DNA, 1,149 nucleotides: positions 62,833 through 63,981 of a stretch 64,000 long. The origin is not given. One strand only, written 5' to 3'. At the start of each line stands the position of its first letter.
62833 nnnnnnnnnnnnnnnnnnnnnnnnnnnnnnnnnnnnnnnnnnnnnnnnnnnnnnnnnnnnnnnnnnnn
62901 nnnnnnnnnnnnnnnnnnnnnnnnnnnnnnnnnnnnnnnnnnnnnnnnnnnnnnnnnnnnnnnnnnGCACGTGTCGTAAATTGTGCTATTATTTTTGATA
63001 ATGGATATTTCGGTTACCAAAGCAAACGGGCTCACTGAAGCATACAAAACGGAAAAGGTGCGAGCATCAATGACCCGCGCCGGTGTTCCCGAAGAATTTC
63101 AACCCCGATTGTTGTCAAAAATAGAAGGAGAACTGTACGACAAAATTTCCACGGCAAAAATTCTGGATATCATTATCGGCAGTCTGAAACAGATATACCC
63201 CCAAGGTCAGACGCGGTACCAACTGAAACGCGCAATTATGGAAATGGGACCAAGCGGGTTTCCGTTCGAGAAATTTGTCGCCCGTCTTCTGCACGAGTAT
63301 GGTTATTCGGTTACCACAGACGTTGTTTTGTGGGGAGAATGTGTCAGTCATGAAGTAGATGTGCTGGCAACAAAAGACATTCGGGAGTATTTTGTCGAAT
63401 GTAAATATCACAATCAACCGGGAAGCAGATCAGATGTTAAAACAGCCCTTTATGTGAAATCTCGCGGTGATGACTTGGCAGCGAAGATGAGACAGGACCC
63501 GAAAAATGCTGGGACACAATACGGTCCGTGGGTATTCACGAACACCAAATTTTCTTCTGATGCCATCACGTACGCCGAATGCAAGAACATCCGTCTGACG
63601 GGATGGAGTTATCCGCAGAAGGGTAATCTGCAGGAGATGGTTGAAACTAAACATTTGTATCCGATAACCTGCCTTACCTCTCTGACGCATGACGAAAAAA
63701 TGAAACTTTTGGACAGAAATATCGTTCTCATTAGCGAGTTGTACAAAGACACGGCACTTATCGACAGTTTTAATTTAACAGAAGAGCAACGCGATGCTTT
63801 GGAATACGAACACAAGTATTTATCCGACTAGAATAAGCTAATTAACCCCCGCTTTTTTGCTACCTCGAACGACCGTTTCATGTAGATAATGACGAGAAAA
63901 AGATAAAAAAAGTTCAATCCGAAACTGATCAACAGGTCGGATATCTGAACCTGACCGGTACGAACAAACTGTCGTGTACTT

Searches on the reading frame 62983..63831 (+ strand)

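Call 13: search_protein_families(library=pfam, proteins=[window:62983-63831:+])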
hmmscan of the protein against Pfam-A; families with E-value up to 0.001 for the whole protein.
window:62983-63831:+ (282 aa): 2 families
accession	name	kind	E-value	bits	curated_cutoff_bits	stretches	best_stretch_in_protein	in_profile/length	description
PF04471.18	Mrr_cat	-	6.1e-07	30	21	1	91-205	5-105/115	Restriction endonuclease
PF03477.21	ATP-cone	-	0.00046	21.1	25.8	0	10-69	2-68/88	ATP cone domain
